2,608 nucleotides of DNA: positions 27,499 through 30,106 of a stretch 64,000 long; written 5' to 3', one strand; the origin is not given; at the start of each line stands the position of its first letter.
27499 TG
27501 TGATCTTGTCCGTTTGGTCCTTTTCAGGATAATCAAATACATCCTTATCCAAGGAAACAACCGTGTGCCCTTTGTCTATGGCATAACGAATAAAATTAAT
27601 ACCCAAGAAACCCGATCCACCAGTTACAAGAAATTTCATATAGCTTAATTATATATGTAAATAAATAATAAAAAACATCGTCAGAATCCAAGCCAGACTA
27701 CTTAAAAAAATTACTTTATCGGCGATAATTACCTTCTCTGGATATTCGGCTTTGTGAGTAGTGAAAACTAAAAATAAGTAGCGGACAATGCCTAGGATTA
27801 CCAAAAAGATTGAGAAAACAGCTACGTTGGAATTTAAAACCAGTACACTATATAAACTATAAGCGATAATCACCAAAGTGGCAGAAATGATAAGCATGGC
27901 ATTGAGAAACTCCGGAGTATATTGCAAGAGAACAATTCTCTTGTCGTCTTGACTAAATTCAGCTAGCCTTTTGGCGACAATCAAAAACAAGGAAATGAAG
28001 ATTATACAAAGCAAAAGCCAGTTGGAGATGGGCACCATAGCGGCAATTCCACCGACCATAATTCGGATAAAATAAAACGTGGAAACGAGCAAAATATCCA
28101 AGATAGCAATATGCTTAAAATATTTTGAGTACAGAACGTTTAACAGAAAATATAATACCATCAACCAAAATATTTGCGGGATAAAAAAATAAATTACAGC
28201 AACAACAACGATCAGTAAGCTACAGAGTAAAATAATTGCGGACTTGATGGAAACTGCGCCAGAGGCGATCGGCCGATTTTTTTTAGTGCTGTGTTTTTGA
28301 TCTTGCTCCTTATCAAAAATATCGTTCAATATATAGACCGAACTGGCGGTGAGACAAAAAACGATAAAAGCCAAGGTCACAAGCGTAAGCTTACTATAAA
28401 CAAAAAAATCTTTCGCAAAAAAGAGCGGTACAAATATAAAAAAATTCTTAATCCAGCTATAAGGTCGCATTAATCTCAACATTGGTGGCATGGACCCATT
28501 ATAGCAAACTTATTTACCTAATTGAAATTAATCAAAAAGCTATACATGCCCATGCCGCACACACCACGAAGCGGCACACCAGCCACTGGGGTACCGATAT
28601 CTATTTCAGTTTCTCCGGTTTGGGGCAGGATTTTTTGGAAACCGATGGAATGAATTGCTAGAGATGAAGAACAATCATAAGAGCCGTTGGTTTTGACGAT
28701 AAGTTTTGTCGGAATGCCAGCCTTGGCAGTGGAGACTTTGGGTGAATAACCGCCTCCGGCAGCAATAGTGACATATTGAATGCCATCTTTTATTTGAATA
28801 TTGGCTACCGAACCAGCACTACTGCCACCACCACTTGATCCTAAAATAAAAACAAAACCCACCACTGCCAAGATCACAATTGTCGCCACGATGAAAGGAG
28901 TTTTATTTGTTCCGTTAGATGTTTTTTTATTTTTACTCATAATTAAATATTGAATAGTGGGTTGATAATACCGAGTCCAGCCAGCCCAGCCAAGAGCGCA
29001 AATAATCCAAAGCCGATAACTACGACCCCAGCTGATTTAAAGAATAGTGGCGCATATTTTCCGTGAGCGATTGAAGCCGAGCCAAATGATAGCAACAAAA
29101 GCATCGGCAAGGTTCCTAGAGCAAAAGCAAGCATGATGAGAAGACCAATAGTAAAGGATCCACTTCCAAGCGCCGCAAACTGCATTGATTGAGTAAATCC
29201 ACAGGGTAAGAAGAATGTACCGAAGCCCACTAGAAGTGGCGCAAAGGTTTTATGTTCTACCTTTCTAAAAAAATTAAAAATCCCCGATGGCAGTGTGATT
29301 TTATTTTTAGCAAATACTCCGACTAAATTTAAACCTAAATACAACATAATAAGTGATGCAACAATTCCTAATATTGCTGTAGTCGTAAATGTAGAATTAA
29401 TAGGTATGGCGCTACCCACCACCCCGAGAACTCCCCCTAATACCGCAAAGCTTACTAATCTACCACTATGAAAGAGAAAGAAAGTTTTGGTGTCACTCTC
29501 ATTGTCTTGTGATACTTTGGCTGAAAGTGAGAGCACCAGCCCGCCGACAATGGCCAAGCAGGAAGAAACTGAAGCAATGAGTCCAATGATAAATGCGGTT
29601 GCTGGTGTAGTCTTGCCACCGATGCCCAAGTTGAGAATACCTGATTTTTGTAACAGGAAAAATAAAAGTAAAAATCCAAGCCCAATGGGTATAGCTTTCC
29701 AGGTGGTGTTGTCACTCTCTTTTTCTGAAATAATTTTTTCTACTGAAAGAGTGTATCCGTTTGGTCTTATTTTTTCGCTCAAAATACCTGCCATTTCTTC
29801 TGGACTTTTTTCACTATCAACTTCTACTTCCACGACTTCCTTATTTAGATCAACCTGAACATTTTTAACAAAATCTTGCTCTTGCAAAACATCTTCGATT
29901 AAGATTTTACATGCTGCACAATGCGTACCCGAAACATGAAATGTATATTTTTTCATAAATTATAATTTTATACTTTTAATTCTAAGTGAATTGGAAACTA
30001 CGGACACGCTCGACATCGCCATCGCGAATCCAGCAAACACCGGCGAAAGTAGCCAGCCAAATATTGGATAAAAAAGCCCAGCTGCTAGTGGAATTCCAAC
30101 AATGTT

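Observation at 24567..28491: UbiA-family prenyl-phosphate glycosyltransferase / SDR epimerase / HAD phosphatase / 4-TM flippase-like cluster: a DPA-like lipid-linked pentose donor pathway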

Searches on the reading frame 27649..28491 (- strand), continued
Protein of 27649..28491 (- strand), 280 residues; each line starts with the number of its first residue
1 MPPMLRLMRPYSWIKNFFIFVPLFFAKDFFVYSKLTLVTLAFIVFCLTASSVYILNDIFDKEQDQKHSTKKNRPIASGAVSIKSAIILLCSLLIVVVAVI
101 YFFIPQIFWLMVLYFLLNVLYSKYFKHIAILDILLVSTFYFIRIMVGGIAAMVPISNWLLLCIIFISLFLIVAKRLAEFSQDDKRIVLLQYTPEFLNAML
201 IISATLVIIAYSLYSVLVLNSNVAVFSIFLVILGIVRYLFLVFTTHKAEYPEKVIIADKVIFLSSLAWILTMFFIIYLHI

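Call 91: search_solved_structures(query=A4, max_evalue=0.001, show_alignments=1)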
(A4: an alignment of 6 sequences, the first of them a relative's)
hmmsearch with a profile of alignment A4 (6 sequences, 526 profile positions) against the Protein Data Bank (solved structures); distinct sequences matched with E-value up to 0.001: 1.
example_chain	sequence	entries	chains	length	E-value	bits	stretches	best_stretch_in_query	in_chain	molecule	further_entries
9dlf_C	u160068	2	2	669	1e-09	40.8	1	33-269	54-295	Arabinosyltransferase AftB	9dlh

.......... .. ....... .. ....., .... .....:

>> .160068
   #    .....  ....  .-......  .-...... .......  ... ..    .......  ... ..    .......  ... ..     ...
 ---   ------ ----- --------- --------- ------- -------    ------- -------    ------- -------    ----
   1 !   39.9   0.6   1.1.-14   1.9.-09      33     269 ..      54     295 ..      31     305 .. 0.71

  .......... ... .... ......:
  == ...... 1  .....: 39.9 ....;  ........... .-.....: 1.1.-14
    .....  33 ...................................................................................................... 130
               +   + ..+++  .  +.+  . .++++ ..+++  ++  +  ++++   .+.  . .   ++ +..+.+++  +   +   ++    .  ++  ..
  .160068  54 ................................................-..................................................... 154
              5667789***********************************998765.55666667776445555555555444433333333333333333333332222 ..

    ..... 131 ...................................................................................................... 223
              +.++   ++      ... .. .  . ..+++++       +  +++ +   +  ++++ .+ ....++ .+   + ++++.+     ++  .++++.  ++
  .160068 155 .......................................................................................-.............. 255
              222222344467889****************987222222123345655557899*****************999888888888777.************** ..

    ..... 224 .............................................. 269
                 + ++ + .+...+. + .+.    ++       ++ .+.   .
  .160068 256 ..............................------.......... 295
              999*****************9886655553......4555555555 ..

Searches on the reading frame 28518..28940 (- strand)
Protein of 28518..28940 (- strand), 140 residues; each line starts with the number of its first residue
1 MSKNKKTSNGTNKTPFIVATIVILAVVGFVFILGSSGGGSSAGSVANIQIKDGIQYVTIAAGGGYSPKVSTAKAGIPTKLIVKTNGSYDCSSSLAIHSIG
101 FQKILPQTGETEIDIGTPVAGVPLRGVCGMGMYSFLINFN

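Call 3: search_protein_families(library=pfam, proteins=[window:28518-28940:-], max_evalue=0.01)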
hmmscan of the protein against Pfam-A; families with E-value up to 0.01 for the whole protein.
window:28518-28940:- (140 aa): 1 family
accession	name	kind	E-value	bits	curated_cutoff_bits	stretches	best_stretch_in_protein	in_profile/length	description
PF13473.12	Cupredoxin_1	-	1.9e-06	28.3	27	1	38-122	16-87/104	Cupredoxin-like domain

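Call 4: search_protein_families(library=ncbifam, proteins=[window:28518-28940:-], max_evalue=0.01)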
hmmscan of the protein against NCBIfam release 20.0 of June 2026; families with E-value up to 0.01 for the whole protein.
window:28518-28940:- (140 aa): 0 families

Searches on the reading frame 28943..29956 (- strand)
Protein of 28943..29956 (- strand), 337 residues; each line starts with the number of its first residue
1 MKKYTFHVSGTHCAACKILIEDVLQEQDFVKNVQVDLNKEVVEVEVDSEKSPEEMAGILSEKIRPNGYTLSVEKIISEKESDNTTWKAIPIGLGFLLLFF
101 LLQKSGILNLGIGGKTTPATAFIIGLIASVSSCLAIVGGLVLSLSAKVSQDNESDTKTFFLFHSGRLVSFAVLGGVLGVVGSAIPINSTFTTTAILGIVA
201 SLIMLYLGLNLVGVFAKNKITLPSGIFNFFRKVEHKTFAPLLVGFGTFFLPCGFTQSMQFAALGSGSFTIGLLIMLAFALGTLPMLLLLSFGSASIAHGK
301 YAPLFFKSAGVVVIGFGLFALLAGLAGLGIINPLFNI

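Call 3: search_protein_families(library=pfam, proteins=[window:28943-29956:-], max_evalue=0.01)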
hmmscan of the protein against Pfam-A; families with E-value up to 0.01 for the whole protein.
window:28943-29956:- (337 aa): 2 families
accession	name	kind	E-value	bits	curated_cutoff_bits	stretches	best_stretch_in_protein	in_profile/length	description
PF13386.12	DsbD_2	-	1.7e-31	110.1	24.9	1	120-318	1-198/199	Cytochrome C biogenesis protein transmembrane region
PF00403.32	HMA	-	7.1e-12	46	24.8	1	5-67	1-60/62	Heavy-metal-associated domain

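Call 4: search_protein_families(library=ncbifam, proteins=[window:28943-29956:-], max_evalue=0.01)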
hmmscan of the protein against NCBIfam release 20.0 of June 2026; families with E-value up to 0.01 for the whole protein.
window:28943-29956:- (337 aa): 11 families
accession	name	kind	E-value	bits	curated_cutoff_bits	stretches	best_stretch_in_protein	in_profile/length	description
NF033795.1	chaper_CopZ_Bs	exception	3.2e-07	30.4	91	1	4-68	2-63/66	copper chaperone CopZ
TIGR00003.1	TIGR00003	subfamily_domain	1e-05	25.6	62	1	3-53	1-52/66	copper ion binding protein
NF033794.2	chaper_CopZ_Eh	exception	1.4e-05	25.1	95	1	3-69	1-64/68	copper chaperone CopZ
NF033775.1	P_type_ZntA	exception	6.1e-05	21.5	1240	1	2-82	48-123/732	Zn(II)/Cd(II)/Pb(II) translocating P-type ATPase ZntA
TIGR02052.1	MerP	equivalog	0.00012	22.6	92.55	1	4-69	25-87/92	mercury resistance system periplasmic binding protein MerP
NF041115.1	UxxU_metal_bind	equivalog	0.00022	21.3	95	1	3-51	5-53/74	metal-binding (seleno)protein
NF033556.1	MerTP_fusion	equivalog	0.00026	20.6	180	1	2-69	120-184/186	mercuric transport protein MerTP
NF033781.1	chaper_CopP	exception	0.0013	18.8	112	1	4-54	2-52/65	copper-binding metallochaperone CopP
NF008262.1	PRK11033.1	equivalog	0.0015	17.1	1005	1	3-102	42-133/731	zinc/cadmium/mercury/lead-transporting ATPase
NF010311.1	PRK13748.1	subfamily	0.0021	17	600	1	5-82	2-75/560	mercury(II) reductase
NF047957.1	CopZ_AFE_1862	equivalog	0.0029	18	85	1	6-49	3-46/62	CopZ family metallochaperone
